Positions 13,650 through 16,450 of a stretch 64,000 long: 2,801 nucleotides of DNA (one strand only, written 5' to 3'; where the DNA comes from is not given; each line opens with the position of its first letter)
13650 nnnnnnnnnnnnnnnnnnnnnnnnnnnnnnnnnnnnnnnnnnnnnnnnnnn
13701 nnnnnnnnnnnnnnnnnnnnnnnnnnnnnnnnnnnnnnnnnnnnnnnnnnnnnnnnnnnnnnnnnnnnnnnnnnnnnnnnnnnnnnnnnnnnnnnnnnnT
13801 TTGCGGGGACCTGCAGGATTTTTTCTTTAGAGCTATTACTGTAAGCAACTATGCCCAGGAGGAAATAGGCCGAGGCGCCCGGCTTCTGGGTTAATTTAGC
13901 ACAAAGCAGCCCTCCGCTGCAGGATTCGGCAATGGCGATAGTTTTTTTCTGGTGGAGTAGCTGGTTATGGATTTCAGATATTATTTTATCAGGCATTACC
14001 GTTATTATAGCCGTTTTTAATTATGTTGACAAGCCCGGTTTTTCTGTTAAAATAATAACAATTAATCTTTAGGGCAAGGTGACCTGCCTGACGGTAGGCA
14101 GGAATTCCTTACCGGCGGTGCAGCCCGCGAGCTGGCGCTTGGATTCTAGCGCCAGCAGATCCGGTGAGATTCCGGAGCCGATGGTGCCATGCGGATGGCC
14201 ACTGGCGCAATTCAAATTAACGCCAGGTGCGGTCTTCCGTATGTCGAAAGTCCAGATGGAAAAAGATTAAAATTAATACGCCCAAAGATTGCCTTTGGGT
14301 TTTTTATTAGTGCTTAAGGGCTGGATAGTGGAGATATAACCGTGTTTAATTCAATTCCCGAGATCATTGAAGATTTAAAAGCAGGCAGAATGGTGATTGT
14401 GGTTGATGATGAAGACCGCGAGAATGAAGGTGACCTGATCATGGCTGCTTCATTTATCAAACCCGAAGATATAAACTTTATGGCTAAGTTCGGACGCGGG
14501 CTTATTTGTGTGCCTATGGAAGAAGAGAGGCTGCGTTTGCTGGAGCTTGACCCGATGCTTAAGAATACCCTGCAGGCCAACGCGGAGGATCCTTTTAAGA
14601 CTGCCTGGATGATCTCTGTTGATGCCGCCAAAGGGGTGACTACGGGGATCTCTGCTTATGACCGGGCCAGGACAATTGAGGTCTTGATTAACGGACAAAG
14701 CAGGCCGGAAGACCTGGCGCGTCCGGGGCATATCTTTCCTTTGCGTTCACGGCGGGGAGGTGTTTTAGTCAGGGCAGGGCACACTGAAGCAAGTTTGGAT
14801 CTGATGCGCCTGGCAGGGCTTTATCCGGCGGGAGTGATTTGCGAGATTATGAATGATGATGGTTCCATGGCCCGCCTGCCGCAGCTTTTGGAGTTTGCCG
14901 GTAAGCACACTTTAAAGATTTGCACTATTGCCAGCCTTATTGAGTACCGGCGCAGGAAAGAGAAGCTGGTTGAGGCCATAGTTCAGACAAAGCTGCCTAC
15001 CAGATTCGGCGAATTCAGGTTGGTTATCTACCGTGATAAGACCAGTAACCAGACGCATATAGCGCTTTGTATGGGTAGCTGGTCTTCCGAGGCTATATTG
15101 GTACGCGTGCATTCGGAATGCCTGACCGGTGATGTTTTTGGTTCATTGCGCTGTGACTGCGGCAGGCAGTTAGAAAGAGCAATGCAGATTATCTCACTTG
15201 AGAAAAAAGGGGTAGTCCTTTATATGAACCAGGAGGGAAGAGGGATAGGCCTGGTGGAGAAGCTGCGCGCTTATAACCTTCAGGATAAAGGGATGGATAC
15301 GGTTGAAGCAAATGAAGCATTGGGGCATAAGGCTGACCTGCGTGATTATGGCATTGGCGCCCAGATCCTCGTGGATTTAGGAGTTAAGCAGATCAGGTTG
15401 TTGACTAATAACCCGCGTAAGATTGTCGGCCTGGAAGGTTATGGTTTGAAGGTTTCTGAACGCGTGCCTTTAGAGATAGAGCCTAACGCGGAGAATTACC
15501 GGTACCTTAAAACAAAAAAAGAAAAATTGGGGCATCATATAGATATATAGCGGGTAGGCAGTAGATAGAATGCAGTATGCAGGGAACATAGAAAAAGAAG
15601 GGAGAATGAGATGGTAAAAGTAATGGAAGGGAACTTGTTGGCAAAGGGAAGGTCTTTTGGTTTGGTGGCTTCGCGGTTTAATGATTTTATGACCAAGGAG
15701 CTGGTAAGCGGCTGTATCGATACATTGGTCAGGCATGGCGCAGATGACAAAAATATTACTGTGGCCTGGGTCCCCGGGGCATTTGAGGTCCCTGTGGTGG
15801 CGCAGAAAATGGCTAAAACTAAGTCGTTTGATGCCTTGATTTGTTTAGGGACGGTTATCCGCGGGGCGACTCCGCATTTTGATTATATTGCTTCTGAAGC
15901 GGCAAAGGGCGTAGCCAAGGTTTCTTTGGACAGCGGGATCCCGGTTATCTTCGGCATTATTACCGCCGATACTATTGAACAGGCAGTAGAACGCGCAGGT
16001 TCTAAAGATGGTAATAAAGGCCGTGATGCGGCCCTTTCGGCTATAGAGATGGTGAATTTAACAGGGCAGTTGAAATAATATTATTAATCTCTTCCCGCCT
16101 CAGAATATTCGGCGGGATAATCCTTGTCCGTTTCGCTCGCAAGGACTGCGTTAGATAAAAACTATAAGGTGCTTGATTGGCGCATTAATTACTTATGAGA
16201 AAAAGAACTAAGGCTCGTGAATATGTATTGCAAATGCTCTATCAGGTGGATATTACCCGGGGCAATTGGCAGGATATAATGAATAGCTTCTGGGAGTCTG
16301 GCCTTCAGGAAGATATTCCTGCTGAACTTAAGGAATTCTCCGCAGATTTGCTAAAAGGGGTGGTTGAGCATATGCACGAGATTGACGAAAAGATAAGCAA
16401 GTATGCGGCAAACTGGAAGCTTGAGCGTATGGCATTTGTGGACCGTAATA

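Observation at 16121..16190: Conserved ~45-nt motif (hairpin + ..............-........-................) upstream of nusB, the coiled-coil gene and 16S rRNA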

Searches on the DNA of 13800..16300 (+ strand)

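Call 14: search_rna_families(source=window, start=13800, end=16300, threshold=evalue, max_evalue=1, show_alignments=2)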
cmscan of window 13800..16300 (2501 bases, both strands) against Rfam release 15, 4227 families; matches with E-value up to 1: 1.
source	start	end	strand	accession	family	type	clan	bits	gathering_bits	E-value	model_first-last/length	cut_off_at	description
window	14081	14211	+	RF00050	FMN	Cis-reg; riboswitch;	-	54.2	66.2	6.6e-11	1-138/138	no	FMN riboswitch aptamer (RFN element)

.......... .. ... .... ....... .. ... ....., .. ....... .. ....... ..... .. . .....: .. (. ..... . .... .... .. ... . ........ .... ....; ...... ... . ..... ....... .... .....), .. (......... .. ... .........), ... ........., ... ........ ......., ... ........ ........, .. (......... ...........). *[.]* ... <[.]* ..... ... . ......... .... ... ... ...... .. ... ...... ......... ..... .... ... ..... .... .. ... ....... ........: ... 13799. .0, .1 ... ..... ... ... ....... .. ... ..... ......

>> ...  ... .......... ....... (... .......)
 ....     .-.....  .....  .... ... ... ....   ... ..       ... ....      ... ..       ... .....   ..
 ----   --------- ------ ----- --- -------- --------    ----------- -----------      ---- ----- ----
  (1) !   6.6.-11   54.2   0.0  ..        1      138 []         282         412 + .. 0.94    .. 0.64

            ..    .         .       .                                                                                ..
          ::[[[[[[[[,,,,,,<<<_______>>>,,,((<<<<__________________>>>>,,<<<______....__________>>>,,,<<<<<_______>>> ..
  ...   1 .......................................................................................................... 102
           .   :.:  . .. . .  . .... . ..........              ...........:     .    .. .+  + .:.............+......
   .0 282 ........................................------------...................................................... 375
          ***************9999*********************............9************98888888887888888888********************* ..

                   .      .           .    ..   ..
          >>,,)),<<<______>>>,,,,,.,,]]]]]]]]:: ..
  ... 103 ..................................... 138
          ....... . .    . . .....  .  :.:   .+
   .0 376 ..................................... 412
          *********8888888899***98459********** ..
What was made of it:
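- Related hairpins sit inside the loops of the FMN riboswitch (call 14). The ribBA-ribH-nusB operon sits behind an FMN riboswitch (call 14), so nusB might need a promoter of its own.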

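Call 28: build_rna_model(alignment_id=A1, structure=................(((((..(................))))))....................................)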
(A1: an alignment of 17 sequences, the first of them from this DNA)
Model R1 built from alignment A1 (17 sequences, 82 columns); structure: as given.
model positions 72; base pairs 6; branch points 0; effective number of sequences 4.37; information 0.783 bits per position. Calibrated on 0.2 Mb of random sequence (short: E-values are rough).
structure used (alignment columns):
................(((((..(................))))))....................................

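Call 29: search_with_rna_model(model_id=R1, sources=[window, L001, L002, L003, L005, L006, L007, L008, L009, L012, L013, L017, L021, L025, L028, L030, L032], max_evalue=10, make_alignment=true)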
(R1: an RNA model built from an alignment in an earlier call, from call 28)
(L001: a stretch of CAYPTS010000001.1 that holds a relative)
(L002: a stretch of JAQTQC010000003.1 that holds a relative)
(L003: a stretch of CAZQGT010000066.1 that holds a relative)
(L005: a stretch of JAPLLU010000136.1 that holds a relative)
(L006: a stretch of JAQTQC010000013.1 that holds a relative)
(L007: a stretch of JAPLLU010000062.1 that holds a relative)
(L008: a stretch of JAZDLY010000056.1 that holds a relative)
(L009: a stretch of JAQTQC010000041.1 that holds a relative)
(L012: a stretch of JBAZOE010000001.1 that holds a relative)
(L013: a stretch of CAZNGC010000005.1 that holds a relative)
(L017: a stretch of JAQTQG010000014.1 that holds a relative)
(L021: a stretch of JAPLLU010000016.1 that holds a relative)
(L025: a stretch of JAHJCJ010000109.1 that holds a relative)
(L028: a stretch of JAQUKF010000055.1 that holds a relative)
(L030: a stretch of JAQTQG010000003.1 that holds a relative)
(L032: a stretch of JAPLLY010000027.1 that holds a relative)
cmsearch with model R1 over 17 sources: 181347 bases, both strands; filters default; matches with E-value up to 10: 26.
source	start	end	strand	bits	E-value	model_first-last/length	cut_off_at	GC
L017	6100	6170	-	86.5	7.5e-20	1-72/72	no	0.49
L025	3924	3995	+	83.5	4.5e-19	1-72/72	no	0.49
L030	1180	1250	-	82.4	8.7e-19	1-72/72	no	0.42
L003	5246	5317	+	82.3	9.3e-19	1-72/72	no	0.4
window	16110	16180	+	81.2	1.8e-18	1-72/72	no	0.48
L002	3346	3421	-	78.7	8.1e-18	1-72/72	no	0.42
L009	3297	3372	-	75.6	5.1e-17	1-72/72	no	0.43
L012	1607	1682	-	74.2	1.2e-16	1-72/72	no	0.43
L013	6508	6570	+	74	1.3e-16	10-72/72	no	0.51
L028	2535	2601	-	72.7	3e-16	1-72/72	no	0.51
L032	132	194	+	72.3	3.6e-16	10-72/72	no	0.4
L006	7368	7437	-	69.4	2.1e-15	7-72/72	no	0.39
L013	6401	6453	+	66.4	1.3e-14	13-65/72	no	0.53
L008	2278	2347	+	65.5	2.2e-14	1-72/72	no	0.46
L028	2644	2714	-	64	5.3e-14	1-72/72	no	0.46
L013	6346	6398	+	55.6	8.5e-12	13-65/72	no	0.51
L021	4534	4604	+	50.1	2.3e-10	1-72/72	no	0.48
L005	2502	2614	+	31.9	1.2e-05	1-72/72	no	0.5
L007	4332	4362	+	22.8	0.0029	13-43/72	no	0.58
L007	4422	4477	+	19.9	0.016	1-72/72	no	0.43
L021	4374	4429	+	19.5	0.021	1-72/72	no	0.43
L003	5222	5293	-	14.5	0.42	1-72/72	no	0.35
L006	1990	2021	-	12.3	1.6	1-72/72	no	0.34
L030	7904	7965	+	12.1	1.7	1-72/72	no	0.34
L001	348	394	-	10.2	5.5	1-72/72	no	0.43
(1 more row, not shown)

Alignment A2: 26 matches aligned to the model, 123 columns, each read 5' to 3' on its own strand. Consensus structure (alignment columns), stored with it:
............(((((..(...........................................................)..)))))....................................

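Call 31: search_with_rna_model(model_id=R1, sources=[window, L002, L003, L005, L006, L007, L008, L009, L012, L013, L017, L021, L025, L028, L030, L032], max_evalue=1e-9, make_alignment=true, show_alignments=2)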
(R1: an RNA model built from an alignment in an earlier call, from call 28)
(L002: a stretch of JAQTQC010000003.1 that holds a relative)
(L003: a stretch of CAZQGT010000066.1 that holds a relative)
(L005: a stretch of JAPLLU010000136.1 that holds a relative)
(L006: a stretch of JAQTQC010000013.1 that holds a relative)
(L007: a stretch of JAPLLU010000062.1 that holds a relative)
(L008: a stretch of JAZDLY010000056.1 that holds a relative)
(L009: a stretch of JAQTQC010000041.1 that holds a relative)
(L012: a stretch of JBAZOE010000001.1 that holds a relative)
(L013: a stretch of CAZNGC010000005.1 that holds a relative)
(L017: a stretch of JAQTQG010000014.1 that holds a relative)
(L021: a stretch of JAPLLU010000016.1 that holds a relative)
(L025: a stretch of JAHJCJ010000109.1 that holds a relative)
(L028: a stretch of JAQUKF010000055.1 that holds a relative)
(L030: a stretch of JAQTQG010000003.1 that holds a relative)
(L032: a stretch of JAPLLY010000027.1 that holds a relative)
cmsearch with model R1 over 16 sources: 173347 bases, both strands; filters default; matches with E-value up to 1e-9: 18.
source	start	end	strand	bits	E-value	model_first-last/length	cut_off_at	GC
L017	6100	6170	-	86.5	7.2e-20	1-72/72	no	0.49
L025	3924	3995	+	83.5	4.3e-19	1-72/72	no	0.49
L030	1180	1250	-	82.4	8.3e-19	1-72/72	no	0.42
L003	5246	5317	+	82.3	8.9e-19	1-72/72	no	0.4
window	16110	16180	+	81.2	1.7e-18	1-72/72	no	0.48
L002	3346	3421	-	78.7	7.8e-18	1-72/72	no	0.42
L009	3297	3372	-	75.6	4.9e-17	1-72/72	no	0.43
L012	1607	1682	-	74.2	1.2e-16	1-72/72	no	0.43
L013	6508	6570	+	74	1.3e-16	10-72/72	no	0.51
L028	2535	2601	-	72.7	2.9e-16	1-72/72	no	0.51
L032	132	194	+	72.3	3.5e-16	10-72/72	no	0.4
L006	7368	7437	-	69.4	2e-15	7-72/72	no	0.39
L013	6401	6453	+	66.4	1.2e-14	13-65/72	no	0.53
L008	2278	2347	+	65.5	2.1e-14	1-72/72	no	0.46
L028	2644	2714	-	64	5.1e-14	1-72/72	no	0.46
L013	6346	6398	+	55.6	8.1e-12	13-65/72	no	0.51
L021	4534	4604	+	50.1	2.2e-10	1-72/72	no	0.48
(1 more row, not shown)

Alignment A3: 18 matches aligned to the model, 78 columns, each read 5' to 3' on its own strand. Consensus structure (alignment columns), stored with it:
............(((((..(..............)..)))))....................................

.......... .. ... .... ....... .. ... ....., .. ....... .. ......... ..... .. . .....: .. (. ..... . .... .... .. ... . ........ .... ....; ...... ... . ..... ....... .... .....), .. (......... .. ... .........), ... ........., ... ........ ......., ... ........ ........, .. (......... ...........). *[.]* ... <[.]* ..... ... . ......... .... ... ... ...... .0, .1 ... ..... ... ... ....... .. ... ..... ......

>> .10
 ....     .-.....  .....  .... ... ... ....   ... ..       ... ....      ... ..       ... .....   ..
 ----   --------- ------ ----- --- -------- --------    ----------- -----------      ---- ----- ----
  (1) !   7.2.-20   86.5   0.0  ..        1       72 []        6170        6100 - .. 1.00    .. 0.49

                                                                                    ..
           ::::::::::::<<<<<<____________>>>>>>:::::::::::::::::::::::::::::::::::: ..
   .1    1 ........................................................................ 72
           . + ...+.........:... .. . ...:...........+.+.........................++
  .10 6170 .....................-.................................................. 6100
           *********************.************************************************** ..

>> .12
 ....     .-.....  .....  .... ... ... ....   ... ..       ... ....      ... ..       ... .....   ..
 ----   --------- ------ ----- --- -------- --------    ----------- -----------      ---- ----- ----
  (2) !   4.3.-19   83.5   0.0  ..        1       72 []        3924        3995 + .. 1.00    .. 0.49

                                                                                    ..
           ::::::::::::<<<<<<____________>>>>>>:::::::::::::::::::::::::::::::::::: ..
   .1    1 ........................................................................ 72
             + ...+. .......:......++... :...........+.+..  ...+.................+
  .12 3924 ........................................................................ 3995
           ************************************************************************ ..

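Call 36: search_with_rna_model(model_id=R1, sources=[L034, L035, L036, L037, L038, L039, L040, L041, L042, L043, L044, L045, L046, L047, L048, L049, L050, L051, L052, L053, L054, L055, L056, L057, L058, L059, L060, L061, L062, L063, L064, L065, L066, L067, L068, L069, L070, L071, L072, L073, L074, L075, L076, L077, L078, L079, L080, L081, L082, L083, L084, L085, L086, L087, L088, L089, L090, L091, L092], max_evalue=0.001, make_alignment=true)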
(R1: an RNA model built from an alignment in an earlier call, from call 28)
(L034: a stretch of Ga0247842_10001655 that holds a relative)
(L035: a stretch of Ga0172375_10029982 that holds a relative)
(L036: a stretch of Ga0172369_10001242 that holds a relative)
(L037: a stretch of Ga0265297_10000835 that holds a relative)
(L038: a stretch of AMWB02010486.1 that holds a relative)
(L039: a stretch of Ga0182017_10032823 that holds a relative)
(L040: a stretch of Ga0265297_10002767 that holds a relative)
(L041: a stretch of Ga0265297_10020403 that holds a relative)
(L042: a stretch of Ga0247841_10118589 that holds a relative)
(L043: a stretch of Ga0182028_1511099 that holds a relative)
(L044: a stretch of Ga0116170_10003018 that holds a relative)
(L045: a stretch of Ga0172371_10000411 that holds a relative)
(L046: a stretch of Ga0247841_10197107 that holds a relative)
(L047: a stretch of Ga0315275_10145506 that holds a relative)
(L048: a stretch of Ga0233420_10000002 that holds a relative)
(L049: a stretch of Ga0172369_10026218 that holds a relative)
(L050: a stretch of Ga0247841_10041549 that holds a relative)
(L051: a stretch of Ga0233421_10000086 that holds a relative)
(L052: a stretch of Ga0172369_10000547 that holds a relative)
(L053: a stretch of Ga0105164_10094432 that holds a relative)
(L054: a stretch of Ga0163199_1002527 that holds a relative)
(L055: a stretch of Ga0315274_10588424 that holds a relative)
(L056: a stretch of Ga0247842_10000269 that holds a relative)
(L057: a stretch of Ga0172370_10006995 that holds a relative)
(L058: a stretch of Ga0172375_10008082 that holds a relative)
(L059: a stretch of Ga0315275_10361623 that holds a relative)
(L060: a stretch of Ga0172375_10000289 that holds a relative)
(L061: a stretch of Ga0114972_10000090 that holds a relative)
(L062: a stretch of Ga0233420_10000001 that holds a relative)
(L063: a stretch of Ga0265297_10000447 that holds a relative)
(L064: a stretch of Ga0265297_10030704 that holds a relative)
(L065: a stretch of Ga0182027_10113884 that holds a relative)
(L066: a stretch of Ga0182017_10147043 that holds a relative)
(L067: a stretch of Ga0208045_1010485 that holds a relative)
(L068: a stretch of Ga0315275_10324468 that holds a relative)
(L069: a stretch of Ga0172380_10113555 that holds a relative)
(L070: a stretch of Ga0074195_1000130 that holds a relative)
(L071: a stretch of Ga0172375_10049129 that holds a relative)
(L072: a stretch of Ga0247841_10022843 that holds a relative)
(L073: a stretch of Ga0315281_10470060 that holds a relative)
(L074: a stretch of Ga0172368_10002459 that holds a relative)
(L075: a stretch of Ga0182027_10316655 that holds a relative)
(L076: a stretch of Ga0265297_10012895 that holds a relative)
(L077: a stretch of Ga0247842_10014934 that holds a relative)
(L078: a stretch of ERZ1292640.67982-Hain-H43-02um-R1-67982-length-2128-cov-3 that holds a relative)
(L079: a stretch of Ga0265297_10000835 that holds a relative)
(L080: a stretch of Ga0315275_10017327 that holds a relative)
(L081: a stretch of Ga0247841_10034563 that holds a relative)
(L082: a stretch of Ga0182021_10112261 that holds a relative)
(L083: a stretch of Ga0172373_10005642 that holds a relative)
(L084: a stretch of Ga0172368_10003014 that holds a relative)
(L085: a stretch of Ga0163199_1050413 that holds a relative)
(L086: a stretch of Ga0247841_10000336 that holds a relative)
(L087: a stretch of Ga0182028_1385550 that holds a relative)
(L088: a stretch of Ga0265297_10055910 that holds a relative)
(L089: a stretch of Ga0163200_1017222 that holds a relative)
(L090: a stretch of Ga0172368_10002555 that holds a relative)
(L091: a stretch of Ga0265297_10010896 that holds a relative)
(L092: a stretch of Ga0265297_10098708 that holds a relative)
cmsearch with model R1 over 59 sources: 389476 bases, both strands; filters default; matches with E-value up to 0.001: 73.
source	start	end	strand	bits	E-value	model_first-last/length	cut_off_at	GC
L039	1877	1948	-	88.5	5e-20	1-72/72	no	0.42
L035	5142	5213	+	88.2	5.8e-20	1-72/72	no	0.46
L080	3576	3647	-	87.9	7.1e-20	1-72/72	no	0.5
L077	1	72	+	86.3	1.8e-19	1-72/72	no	0.44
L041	3339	3410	-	84.6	5.2e-19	1-72/72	no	0.39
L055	1040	1111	-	82.9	1.4e-18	1-72/72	no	0.4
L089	768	838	-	82.8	1.5e-18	1-72/72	no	0.45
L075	39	110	+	81.9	2.5e-18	1-72/72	no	0.44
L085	603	673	-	81.9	2.6e-18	1-72/72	no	0.46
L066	1249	1320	-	80.2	7e-18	1-72/72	no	0.46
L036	5396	5471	+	79.9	8.6e-18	1-72/72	no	0.41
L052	1559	1629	-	79.2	1.3e-17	1-72/72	no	0.41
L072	3907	3978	-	78.7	1.7e-17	1-72/72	no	0.51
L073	675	745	-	78.4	2e-17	1-72/72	no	0.49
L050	1294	1369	-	78.4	2.1e-17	1-72/72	no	0.43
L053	1042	1113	-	78.4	2.1e-17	1-72/72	no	0.42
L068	1509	1579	+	77.9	2.7e-17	1-72/72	no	0.49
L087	130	205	+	77.8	3e-17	1-72/72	no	0.46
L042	1318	1393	-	77.7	3.1e-17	1-72/72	no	0.42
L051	1928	1993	-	77.2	4.2e-17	7-72/72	no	0.44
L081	1503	1574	-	77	4.8e-17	1-72/72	no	0.46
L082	2148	2212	-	76.1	8.1e-17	8-72/72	no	0.42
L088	898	973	-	74.9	1.7e-16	1-72/72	no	0.38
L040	13971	14046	-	74.2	2.6e-16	1-72/72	no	0.43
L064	959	1034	-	74.2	2.6e-16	1-72/72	no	0.43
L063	6293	6363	-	73.6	3.6e-16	1-72/72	no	0.51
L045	6328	6398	-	73.5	3.9e-16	1-72/72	no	0.41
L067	1021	1096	-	71.8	1.1e-15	1-72/72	no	0.41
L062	5501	5571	-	71.8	1.1e-15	1-72/72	no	0.49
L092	620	689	-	69.4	4.5e-15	7-72/72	no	0.39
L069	147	216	-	68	1.1e-14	7-72/72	no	0.4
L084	1361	1430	+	67.1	1.8e-14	1-72/72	no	0.51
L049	5031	5100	-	66.3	2.9e-14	7-72/72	no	0.41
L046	352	420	+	65.4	5.1e-14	1-72/72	no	0.42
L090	8904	8973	-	65.1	5.9e-14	1-72/72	no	0.41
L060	2958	3020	+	64.4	9.1e-14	8-72/72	no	0.46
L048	2015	2079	-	64.3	9.8e-14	1-72/72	no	0.51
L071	1543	1633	+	64.2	1e-13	1-72/72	no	0.45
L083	9565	9655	-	64.2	1e-13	1-72/72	no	0.45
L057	3872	3941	-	64.1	1.1e-13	1-72/72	no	0.43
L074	2310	2379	+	64.1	1.1e-13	1-72/72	no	0.43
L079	1915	1981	-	63.5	1.6e-13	1-72/72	no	0.48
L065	1115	1184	-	63.3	1.8e-13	1-72/72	no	0.49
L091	3626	3690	+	62.9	2.3e-13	7-72/72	no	0.46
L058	2161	2228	+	62.6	2.7e-13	1-72/72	no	0.44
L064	4311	4377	-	61.2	6.2e-13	1-72/72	no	0.46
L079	9194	9269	-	60.4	1e-12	1-72/72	no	0.43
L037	1416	1482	-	60.1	1.2e-12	1-72/72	no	0.45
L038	1704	1761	+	59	2.3e-12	1-72/72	no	0.48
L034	1812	1881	-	58.3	3.5e-12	1-72/72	no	0.47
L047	1610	1679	+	58.2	3.8e-12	1-72/72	no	0.46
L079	1788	1858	-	57.4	6.1e-12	1-72/72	no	0.39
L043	384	453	+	55.7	1.7e-11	1-72/72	no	0.54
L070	7118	7188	-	55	2.6e-11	1-72/72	no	0.34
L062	1153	1221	-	53.9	4.9e-11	1-72/72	no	0.48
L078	1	46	+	53.3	7.1e-11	27-72/72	5'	0.5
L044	5454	5524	+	52.3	1.3e-10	1-72/72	no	0.48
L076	7976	8044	+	51.8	1.7e-10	1-72/72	no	0.55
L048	2123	2196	-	51.1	2.7e-10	1-72/72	no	0.42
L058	14086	14161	+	49.5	6.7e-10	1-72/72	no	0.33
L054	4353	4404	+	47.7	2.1e-09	1-72/72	no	0.44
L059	51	135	+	46.2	5.1e-09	1-72/72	no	0.44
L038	1645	1703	+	45.3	8.5e-09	1-72/72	no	0.49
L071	1692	1767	+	44.5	1.4e-08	1-72/72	no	0.36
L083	9431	9506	-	44.5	1.4e-08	1-72/72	no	0.36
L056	8990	9045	-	40.2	1.8e-07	1-72/72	no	0.34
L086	10064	10119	+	40.2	1.8e-07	1-72/72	no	0.34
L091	3504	3576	+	38.9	4.1e-07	1-72/72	no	0.33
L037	1327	1402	-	37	1.2e-06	1-72/72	no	0.36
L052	2509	2577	-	36.4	1.7e-06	1-72/72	no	0.43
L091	10665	10738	+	32.8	1.5e-05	1-72/72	no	0.35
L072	4072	4134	-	29.6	0.00011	1-72/72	no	0.41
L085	730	760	-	28.3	0.00022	13-43/72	no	0.55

Alignment A4: 73 matches aligned to the model, 109 columns, each read 5' to 3' on its own strand. Consensus structure (alignment columns), stored with it:
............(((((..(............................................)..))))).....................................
